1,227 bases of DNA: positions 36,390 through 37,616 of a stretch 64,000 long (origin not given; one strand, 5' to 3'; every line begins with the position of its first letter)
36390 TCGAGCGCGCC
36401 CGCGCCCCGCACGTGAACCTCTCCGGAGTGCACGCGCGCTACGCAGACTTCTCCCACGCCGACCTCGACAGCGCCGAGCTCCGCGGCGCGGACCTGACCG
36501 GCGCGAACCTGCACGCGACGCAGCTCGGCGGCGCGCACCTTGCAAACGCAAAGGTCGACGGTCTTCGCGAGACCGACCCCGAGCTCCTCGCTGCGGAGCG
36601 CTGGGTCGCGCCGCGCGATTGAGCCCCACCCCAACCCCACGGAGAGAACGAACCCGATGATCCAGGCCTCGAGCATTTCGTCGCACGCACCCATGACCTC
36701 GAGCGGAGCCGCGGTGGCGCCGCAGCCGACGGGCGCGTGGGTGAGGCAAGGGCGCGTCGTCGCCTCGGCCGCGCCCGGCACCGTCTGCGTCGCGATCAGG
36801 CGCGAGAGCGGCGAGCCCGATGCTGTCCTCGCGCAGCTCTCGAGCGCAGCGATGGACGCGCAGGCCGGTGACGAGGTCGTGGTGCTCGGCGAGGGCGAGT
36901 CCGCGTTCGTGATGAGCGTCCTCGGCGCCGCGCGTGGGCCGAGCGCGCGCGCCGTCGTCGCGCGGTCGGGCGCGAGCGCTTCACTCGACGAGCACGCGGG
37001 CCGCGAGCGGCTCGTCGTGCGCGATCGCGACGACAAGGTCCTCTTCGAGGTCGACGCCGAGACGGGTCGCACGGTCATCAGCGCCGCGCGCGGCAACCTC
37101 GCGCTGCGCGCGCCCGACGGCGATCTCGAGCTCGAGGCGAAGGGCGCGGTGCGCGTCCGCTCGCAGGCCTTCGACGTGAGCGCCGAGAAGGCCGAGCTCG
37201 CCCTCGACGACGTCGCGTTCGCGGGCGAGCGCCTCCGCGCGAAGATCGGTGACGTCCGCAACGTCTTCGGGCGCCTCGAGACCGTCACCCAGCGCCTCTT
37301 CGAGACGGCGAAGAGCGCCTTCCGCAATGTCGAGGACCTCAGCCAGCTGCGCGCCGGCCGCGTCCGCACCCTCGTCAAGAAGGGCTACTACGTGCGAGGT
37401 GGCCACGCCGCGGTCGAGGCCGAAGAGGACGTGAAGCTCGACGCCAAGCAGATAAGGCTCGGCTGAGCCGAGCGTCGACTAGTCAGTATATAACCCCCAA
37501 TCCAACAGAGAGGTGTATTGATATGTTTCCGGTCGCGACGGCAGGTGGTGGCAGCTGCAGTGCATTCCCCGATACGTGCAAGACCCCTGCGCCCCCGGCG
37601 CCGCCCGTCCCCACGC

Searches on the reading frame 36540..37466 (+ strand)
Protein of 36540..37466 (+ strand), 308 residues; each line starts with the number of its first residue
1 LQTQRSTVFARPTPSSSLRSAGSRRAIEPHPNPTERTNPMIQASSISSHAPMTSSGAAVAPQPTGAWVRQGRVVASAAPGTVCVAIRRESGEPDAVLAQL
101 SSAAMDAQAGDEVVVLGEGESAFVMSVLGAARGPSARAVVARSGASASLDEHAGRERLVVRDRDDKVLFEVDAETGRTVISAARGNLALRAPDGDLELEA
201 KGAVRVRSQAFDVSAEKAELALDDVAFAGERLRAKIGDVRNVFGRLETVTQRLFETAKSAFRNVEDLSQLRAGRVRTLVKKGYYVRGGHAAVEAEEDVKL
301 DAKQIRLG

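Call 5: search_protein_families(library=pfam, proteins=[window:36540-37466:+], max_evalue=0.1)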
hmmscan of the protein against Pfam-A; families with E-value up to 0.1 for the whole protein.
window:36540-37466:+ (308 aa): 3 families
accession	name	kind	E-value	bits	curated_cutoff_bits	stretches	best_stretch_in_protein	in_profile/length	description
PF12059.13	DUF3540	-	2.3e-30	106.4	27.9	1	175-308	67-199/199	Protein of unknown function (DUF3540)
PF10106.14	DUF2345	-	0.011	16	30.7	1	180-216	73-111/151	Uncharacterized protein conserved in bacteria (DUF2345)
PF04790.18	Sarcoglycan_1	-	0.062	13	32.5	0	178-220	160-203/259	Sarcoglycan complex subunit protein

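Call 6: search_protein_families(library=ncbifam, proteins=[window:36540-37466:+], max_evalue=1)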
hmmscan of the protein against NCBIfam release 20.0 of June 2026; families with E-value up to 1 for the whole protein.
window:36540-37466:+ (308 aa): 1 family
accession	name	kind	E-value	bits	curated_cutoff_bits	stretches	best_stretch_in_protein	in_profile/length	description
NF040849.1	tRNAmod_TiaS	equivalog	0.1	11.1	600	1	260-297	255-292/422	tRNA(Ile2) 2-agmatinylcytidine synthetase TiaS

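Call 67: search_dna_similar(query=window:36657-37466:+, collection=plasmids, mode=protein, max_evalue=0.00001, max_rows=25, rows=spread)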
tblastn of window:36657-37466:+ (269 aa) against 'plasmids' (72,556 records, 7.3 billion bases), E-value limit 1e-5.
Records with a match: 3; places in all: 3; records where one place covers at least 80% of the query: 0.
Best place of each record, by identity: <60% 3.
By first word of the organism name: Caballeronia 2; Burkholderia 1.
By predicted mobility (MOB-suite, as given by PLSDB): non-mobilizable 2; conjugative 1.
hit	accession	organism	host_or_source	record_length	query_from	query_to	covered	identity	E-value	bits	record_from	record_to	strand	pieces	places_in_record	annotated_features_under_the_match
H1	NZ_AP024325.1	Caballeronia sp. NK8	-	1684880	143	269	47%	35.7%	5e-9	64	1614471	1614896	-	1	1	none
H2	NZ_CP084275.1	Caballeronia grimmiae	Leptoglossus zonatus,Cell culture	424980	146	269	46%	35.0%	2e-9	66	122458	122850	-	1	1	DUF3540 domain-containing protein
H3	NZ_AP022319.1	Burkholderia sp. THE68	Togo hemipterus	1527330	147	269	46%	30.9%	4e-8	61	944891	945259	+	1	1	none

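Call 68: get_annotated_region(hit=H2, flank=12000)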
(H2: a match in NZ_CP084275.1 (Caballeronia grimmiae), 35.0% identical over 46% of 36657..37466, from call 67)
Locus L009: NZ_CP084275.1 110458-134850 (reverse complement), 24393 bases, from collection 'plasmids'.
description: Caballeronia grimmiae strain Lep1A1 plasmid p2, complete sequence
organism: Caballeronia grimmiae (NCBI taxid 1071679)
taxonomy: Bacteria; Pseudomonadota; Betaproteobacteria; Burkholderiales; Burkholderiaceae; Caballeronia; Caballeronia grimmiae
host: -; source: Leptoglossus zonatus,Cell culture; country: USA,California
typing (MOB-suite, as given by PLSDB): conjugative; replicon rep_cluster_219; relaxase MOBF; mating-pair formation MPF_F
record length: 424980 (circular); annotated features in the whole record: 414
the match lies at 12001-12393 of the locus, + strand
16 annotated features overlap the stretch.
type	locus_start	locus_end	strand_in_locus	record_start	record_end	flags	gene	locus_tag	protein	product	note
CDS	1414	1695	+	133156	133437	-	-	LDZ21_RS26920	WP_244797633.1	hypothetical protein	-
CDS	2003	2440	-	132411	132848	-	-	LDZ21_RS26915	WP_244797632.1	hypothetical protein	-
CDS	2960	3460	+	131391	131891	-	-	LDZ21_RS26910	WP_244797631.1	hypothetical protein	-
CDS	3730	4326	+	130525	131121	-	-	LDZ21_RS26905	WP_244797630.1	hypothetical protein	-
CDS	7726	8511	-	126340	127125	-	-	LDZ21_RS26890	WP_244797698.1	hypothetical protein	-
CDS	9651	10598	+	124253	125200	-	-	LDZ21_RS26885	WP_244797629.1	hypothetical protein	-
CDS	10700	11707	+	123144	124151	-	-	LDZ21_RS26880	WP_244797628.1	pentapeptide repeat-containing protein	-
CDS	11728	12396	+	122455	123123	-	-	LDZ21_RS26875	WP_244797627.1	DUF3540 domain-containing protein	-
CDS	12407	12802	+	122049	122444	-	-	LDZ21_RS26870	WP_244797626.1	DUF4150 domain-containing protein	-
CDS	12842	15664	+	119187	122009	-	tssI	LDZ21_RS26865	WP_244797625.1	type VI secretion system tip protein TssI/VgrG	GO:0033103 - protein secretion by the type VI secretion system [Evidence IEA]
CDS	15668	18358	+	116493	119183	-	-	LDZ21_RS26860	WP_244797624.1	DUF2169 domain-containing protein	-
CDS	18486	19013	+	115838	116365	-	-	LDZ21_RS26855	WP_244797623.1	hypothetical protein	-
CDS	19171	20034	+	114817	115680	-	-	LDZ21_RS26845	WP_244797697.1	tetrahydrofolate dehydrogenase/cyclohydrolase catalytic domain-containing protein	-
CDS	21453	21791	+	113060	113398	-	-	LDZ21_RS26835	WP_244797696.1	transposase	GO:0006313 - DNA transposition [Evidence IEA]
CDS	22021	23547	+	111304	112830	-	istA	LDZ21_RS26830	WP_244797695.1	IS21 family transposase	-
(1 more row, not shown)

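Call 70: search_protein_families(library=pfam, proteins=[L009:12842-15664:+], max_evalue=0.1)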
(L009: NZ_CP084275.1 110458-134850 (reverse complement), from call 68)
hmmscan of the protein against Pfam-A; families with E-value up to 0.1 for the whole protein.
L009:12842-15664:+ (940 aa): 4 families
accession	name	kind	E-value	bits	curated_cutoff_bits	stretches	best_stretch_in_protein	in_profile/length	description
PF05954.17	Phage_GPD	-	2.8e-64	217.7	30.1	1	35-340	2-303/305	Phage tail baseplate hub (GPD)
PF04717.18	Phage_base_V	-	1.5e-10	41.7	23.8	1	404-466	13-73/75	Type VI secretion system/phage-baseplate injector OB domain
PF20093.5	DUF6484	-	4.9e-07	30.8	27.6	1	401-466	8-60/61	Domain of unknown function (DUF6484)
PF22178.3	Gp5_trimer_C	-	0.00077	20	30.9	1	489-584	12-106/112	Bacteriophage T4 gp5 C-terminal trimerisation domain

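Call 75: find_homologous_proteins(query=L009:14339-15664:+, max_evalue=0.00001)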
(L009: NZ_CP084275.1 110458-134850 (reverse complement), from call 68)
Query L009:14339-15664:+ (441 aa): 1 proteins with E <= 0.00001 among 8000 candidates.
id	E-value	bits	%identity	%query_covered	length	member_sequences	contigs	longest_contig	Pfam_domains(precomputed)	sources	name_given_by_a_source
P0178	4.0e-129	449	73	66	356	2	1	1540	-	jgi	jgi:type VI secretion system secreted protein VgrG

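Call 76: search_dna_similar(query=L009:14339-15664:+, collection=plasmids, mode=protein, max_evalue=0.001, max_rows=30)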
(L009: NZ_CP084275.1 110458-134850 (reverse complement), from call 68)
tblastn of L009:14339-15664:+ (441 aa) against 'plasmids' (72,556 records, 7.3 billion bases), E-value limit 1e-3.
Records with a match: 3; places in all: 3; records where one place covers at least 80% of the query: 1.
Best place of each record, by identity: >=99% 1; <60% 2.
By first word of the organism name: Caballeronia 2; Burkholderia 1.
By predicted mobility (MOB-suite, as given by PLSDB): non-mobilizable 2; conjugative 1.
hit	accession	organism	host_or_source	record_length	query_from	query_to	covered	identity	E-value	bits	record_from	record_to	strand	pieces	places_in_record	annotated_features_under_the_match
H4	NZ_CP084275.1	Caballeronia grimmiae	Leptoglossus zonatus,Cell culture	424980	1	441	100%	100.0%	0e+0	688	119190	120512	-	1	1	tssI: type VI secretion system tip protein TssI/VgrG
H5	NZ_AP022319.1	Burkholderia sp. THE68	Togo hemipterus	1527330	1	90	20%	52.2%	3e-20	101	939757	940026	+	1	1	none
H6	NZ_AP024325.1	Caballeronia sp. NK8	-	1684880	1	90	20%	52.2%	3e-20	101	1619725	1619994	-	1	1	none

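Call 77: get_annotated_region(hit=H5, flank=7000)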
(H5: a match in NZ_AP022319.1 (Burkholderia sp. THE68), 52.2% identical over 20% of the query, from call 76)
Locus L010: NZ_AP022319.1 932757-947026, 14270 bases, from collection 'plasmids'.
description: Burkholderia sp. THE68 plasmid BTHE68_p1, complete sequence
organism: Burkholderia sp. THE68 (NCBI taxid 758782)
taxonomy: Bacteria; Pseudomonadota; Betaproteobacteria; Burkholderiales; Burkholderiaceae; Burkholderia; Burkholderia sp. THE68
host: -; source: Togo hemipterus; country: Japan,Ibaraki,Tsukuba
typing (MOB-suite, as given by PLSDB): non-mobilizable
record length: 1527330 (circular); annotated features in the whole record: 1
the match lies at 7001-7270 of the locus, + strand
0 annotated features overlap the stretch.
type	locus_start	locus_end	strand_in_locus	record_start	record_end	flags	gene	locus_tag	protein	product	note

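Call 109: get_annotated_region(hit=H6, flank=3500)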
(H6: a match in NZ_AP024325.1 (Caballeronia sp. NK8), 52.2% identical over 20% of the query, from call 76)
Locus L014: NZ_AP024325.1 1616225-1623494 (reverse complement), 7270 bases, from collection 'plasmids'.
description: Caballeronia sp. NK8 plasmid pNK81, complete sequence
organism: Caballeronia sp. NK8 (NCBI taxid 140098)
taxonomy: Bacteria; Pseudomonadota; Betaproteobacteria; Burkholderiales; Burkholderiaceae; Caballeronia; Caballeronia sp. NK8
host: -; source: -; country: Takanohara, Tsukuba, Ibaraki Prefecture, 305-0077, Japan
typing (MOB-suite, as given by PLSDB): non-mobilizable
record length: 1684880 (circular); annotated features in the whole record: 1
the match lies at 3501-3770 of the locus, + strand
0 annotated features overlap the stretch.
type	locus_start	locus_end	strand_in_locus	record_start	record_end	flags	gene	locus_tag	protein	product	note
